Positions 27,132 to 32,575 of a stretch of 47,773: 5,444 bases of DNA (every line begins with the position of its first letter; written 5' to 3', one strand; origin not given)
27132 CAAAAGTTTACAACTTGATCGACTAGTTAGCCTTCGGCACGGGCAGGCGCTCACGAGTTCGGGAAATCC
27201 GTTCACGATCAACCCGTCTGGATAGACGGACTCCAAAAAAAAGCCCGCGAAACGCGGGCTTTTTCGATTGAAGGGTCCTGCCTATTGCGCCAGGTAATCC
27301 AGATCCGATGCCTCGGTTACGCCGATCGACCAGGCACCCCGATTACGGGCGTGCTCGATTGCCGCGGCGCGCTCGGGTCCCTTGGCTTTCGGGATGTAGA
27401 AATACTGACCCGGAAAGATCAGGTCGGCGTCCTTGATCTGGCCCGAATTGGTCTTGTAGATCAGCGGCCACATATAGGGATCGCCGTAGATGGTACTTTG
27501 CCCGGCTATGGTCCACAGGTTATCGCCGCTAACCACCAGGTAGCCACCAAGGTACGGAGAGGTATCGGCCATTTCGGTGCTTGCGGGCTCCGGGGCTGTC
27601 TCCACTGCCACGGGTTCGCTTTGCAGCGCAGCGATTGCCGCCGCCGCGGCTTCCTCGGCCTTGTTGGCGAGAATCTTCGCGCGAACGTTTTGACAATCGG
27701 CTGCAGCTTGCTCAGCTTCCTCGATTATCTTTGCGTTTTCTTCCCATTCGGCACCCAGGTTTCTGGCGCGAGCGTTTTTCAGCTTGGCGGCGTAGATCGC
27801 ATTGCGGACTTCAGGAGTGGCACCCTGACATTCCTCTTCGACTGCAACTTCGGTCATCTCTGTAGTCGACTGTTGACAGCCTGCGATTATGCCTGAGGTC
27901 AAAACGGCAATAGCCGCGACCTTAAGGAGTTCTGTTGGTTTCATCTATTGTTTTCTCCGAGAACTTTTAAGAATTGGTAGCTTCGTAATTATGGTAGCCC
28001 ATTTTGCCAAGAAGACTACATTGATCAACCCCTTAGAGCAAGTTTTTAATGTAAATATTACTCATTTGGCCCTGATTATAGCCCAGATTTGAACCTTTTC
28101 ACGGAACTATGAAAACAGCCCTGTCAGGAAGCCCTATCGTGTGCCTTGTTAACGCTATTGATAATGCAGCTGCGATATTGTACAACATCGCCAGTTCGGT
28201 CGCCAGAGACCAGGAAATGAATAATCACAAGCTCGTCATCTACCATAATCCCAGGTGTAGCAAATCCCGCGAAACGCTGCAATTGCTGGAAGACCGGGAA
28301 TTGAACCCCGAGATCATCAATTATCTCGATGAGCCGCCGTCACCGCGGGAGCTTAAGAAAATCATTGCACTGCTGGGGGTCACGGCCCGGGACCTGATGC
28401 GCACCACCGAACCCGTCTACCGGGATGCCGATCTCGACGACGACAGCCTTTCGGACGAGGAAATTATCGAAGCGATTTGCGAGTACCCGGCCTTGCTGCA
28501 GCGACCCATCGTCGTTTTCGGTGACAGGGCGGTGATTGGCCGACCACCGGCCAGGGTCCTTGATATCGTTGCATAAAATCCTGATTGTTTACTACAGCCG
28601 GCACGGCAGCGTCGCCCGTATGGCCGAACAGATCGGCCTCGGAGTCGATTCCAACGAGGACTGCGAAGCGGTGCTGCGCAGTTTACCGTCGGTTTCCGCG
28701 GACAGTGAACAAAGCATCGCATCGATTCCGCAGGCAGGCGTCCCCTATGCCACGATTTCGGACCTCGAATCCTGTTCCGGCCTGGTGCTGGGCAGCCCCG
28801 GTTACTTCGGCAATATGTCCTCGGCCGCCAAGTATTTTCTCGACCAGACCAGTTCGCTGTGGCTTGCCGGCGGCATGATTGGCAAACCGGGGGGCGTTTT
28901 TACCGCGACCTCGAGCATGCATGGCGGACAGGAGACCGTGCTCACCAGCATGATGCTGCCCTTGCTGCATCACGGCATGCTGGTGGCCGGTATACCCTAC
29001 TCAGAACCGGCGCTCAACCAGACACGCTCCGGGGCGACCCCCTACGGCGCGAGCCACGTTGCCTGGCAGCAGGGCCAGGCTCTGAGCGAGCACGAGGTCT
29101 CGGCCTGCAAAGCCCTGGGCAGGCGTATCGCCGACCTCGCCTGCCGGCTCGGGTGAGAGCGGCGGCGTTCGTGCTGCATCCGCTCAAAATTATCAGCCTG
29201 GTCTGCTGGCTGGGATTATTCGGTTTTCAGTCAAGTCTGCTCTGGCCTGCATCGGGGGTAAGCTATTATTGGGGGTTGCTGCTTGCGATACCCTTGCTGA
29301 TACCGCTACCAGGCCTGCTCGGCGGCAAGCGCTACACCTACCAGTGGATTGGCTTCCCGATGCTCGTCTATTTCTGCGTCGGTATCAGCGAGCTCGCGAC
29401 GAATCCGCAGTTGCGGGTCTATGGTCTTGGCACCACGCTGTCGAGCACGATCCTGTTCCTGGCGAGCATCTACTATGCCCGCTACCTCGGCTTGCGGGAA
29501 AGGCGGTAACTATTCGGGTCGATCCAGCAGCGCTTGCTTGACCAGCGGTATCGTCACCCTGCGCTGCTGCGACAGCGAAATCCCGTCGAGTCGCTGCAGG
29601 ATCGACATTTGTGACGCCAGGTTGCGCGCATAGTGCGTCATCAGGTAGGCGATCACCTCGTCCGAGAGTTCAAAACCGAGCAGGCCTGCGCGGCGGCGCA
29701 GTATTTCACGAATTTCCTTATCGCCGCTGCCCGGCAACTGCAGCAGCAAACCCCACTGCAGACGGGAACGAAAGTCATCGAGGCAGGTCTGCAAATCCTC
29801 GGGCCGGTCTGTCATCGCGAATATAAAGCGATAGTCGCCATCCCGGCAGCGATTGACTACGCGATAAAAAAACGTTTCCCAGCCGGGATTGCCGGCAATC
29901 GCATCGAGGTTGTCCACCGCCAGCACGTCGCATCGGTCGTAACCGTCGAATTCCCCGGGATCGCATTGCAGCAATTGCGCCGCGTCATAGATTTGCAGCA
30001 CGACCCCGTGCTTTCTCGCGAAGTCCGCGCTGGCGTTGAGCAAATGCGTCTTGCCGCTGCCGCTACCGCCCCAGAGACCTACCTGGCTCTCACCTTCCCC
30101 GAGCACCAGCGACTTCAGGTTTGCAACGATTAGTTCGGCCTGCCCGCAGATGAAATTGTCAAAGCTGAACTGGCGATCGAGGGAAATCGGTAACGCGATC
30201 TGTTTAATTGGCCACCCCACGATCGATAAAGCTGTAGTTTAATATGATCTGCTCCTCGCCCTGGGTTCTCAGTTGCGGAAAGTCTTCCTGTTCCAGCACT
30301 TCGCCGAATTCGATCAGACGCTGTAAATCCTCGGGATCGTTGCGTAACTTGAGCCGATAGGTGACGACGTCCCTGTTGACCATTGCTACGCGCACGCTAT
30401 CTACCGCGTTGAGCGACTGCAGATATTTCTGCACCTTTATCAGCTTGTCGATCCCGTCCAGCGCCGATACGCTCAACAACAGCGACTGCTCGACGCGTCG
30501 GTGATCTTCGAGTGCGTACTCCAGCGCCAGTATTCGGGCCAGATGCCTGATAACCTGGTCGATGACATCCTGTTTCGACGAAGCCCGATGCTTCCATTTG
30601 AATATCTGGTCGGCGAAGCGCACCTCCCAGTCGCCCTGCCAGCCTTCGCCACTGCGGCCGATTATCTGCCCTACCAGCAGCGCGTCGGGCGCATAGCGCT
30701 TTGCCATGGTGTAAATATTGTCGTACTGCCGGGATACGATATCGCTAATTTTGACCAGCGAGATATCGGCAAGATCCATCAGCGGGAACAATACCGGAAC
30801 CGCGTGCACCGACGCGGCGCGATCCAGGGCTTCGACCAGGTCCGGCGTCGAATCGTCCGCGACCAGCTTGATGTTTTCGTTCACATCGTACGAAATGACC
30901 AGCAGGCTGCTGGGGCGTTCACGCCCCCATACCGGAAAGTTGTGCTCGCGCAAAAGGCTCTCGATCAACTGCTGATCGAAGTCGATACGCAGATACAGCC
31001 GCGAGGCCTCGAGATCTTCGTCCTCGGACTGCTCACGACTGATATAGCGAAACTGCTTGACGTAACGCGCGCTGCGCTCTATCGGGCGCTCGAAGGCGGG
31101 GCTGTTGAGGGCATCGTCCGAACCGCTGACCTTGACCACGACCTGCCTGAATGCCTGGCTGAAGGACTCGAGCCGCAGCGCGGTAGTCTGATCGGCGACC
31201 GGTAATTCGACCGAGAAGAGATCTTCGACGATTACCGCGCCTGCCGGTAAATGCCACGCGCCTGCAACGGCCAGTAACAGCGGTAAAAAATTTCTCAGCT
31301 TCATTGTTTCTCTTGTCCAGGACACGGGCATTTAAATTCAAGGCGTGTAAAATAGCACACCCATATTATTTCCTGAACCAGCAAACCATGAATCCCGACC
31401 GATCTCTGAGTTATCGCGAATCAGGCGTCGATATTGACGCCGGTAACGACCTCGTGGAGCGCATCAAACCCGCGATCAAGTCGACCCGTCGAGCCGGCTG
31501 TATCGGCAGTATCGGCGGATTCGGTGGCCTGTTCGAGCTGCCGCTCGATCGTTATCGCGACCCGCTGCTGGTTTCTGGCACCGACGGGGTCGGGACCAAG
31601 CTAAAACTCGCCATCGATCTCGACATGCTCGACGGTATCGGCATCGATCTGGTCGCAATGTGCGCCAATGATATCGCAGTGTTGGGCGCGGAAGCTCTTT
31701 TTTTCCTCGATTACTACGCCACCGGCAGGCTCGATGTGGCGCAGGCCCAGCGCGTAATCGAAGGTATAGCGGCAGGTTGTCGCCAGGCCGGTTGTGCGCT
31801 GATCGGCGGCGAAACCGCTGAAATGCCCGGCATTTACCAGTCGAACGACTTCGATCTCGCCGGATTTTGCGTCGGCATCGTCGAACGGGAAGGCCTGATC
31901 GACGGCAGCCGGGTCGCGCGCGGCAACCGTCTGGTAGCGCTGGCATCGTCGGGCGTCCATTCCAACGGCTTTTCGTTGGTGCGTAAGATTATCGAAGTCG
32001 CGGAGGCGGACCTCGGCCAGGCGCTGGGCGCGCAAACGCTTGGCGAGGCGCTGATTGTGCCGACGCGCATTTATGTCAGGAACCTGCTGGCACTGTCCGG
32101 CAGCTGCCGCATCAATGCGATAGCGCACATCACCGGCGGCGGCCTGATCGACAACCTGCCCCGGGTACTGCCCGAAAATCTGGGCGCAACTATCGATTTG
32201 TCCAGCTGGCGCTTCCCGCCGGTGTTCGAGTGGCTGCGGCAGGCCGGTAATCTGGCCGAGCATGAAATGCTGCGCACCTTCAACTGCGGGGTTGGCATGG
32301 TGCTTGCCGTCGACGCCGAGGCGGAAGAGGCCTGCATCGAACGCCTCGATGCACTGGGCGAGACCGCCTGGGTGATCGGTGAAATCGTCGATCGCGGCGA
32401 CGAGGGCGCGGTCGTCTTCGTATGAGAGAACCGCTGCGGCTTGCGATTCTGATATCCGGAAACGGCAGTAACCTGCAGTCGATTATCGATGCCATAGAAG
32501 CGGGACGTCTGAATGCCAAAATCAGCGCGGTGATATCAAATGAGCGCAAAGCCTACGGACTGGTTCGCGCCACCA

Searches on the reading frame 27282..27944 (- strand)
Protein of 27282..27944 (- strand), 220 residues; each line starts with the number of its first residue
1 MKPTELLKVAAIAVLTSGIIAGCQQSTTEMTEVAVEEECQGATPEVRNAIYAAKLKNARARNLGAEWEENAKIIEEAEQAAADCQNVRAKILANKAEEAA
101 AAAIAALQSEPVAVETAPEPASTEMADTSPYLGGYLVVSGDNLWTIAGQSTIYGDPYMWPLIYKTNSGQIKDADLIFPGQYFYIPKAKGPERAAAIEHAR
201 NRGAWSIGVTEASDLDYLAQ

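Call 31: search_protein_families(library=ncbifam, proteins=[window:27282-27944:-], max_evalue=0.00001)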
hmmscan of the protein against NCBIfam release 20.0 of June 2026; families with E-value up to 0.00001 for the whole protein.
window:27282-27944:- (220 aa): 4 families
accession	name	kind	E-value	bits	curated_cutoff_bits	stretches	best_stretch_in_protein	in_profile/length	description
NF033163.1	lipo_LipL71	equivalog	7.9e-11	41.6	600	1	139-194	413-468/471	lipoprotein LipL71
NF008399.0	PRK11198.1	equivalog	2.5e-10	40.9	134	1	121-187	84-148/149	peptidoglycan-binding protein LysM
NF052674.1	SAXB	equivalog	1.4e-08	35.1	95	1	19-106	14-98/111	SoxAX-binding protein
NF046106.1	ResusProRpf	equivalog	2e-07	30.9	180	1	77-187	152-258/258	resuscitation-promoting factor Rpf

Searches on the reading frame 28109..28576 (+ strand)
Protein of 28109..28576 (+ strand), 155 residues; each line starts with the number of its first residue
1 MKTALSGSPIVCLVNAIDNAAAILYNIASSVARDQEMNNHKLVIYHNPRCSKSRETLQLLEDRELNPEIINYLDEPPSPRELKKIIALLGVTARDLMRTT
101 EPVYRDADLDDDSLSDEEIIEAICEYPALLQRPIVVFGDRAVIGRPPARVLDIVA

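Call 31: search_protein_families(library=ncbifam, proteins=[window:28109-28576:+], max_evalue=0.00001)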
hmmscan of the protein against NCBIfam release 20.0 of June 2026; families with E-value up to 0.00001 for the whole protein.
window:28109-28576:+ (155 aa): 5 families
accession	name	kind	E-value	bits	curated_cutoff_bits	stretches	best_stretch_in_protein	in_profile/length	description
TIGR00014.1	arsC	equivalog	2e-41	141.1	106.05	1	43-153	2-113/114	arsenate reductase (glutaredoxin)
NF007456.1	PRK10026.1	exception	3.5e-26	92.1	242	1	41-154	3-116/141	glutaredoxin-dependent arsenate reductase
TIGR01617.1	arsC_related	subfamily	7.5e-14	52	75.05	1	44-144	3-106/117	Spx/MgsR family RNA polymerase-binding regulatory protein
NF002459.0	PRK01655.1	subfamily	1.8e-11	44.1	123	1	43-144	3-104/132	transcriptional regulator Spx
NF009210.0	PRK12559.1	equivalog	1e-07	32.1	159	1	42-144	2-104/131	transcriptional regulator SpxA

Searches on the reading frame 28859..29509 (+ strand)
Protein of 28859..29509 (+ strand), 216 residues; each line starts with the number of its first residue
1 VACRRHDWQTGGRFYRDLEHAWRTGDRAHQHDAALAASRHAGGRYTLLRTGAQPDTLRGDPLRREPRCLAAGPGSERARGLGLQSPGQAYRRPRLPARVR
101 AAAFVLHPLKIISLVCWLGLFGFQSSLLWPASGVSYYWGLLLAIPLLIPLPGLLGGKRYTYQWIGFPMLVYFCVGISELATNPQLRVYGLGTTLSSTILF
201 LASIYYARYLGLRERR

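Call 31: search_protein_families(library=ncbifam, proteins=[window:28859-29509:+], max_evalue=0.00001)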
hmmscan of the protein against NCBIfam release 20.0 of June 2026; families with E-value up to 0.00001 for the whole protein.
window:28859-29509:+ (216 aa): 0 families

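Call 76: search_protein_families(library=pfam, proteins=[window:28859-29509:+], max_evalue=0.001)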
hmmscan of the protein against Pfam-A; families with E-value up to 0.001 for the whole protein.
window:28859-29509:+ (216 aa): 1 family
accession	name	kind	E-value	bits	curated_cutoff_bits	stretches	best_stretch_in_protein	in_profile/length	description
PF09842.14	DUF2069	-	1.7e-17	63.8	23.3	1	112-209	4-102/104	Predicted membrane protein (DUF2069)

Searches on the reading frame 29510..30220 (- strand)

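Call 31: search_protein_families(library=ncbifam, proteins=[window:29510-30220:-], max_evalue=0.00001)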
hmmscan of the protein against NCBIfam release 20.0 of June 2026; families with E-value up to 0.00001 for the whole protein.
window:29510-30220:- (236 aa): 10 families
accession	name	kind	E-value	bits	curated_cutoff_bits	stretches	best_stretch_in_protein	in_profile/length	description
TIGR03420.1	DnaA_homol_Hda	equivalog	3.7e-59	200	194.8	1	7-231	1-225/226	DnaA regulatory inactivator Hda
NF005982.0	PRK08084.1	equivalog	8.3e-40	136.8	268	1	6-231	7-233/235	DnaA inactivator Hda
TIGR00362.1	DnaA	equivalog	1.7e-21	76.8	343.9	1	13-233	103-337/437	chromosomal replication initiator protein DnaA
NF006485.0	PRK08903.1-5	equivalog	5.5e-19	68.7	289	1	18-233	15-227/233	DnaA regulatory inactivator Hda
NF006486.0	PRK08903.1-6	equivalog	6.4e-17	61.8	307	1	17-231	13-216/222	DnaA regulatory inactivator Hda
NF009087.0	PRK12422.1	equivalog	1.7e-12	47.2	657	1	14-211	104-317/455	chromosomal replication initiator protein DnaA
NF006571.0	PRK09087.1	equivalog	3.9e-10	39.9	297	1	7-231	8-220/228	DnaA regulatory inactivator HdaA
NF001154.0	PRK00149.3-3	equivalog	5.2e-09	35.6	410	1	13-201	116-323/462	chromosomal replication initiator protein DnaA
NF005149.0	PRK06620.1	equivalog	1.6e-08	34.1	316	1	144-231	127-214/221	hypothetical protein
NF051883.1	DnaARegInactHdaA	equivalog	1.2e-06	28.3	300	1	6-231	3-222/229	DnaA regulatory inactivator HdaA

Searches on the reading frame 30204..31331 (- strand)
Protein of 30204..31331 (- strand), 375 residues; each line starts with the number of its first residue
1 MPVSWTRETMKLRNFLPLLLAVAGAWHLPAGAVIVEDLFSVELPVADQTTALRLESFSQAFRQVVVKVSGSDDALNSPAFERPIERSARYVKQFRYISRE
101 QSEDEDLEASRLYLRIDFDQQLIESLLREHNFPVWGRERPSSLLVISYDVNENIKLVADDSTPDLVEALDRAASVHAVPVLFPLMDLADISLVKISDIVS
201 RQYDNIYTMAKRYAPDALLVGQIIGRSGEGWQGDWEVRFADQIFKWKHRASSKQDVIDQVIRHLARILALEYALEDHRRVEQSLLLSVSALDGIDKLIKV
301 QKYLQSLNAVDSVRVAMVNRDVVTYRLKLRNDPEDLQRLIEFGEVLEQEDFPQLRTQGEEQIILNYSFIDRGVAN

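Call 31: search_protein_families(library=ncbifam, proteins=[window:30204-31331:-], max_evalue=0.00001)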
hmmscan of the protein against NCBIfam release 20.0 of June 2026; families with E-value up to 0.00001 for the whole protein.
window:30204-31331:- (375 aa): 0 families

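Call 76: search_protein_families(library=pfam, proteins=[window:30204-31331:-], max_evalue=0.001)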
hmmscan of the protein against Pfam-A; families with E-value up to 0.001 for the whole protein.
window:30204-31331:- (375 aa): 1 family
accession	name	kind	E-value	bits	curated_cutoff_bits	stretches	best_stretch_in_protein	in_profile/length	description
PF09839.14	DUF2066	-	6.8e-58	196.2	23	1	32-272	1-232/232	Uncharacterized protein conserved in bacteria (DUF2066)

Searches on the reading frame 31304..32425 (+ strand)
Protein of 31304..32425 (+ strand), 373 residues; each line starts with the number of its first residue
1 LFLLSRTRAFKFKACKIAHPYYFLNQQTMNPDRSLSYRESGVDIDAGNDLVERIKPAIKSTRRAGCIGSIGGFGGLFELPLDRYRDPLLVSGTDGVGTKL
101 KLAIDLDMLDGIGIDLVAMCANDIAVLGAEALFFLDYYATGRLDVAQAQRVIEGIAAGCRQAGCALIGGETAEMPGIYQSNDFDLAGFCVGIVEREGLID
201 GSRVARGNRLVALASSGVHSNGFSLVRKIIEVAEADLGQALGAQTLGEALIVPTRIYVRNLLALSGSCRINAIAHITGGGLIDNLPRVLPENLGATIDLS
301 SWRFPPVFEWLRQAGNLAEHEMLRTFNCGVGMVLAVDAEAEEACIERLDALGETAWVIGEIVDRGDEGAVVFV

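Call 31: search_protein_families(library=ncbifam, proteins=[window:31304-32425:+], max_evalue=0.00001)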
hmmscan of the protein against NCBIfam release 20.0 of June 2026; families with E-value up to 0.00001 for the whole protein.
window:31304-32425:+ (373 aa): 4 families
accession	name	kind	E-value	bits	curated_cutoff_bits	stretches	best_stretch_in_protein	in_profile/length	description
TIGR00878.1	purM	equivalog_domain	5.1e-127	423.6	236.35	1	35-363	1-331/332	phosphoribosylformylglycinamidine cyclo-ligase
TIGR02124.1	hypE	equivalog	7e-10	38.4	251.6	1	113-366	66-305/332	hydrogenase expression/formation protein HypE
TIGR01379.1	thiL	equivalog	2.3e-07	30.1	184.15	1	110-229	58-172/320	thiamine-phosphate kinase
TIGR03267.1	methan_mark_2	hypoth_equivalog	6.7e-07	28.7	365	0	116-212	81-170/323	methanogenesis marker 2 protein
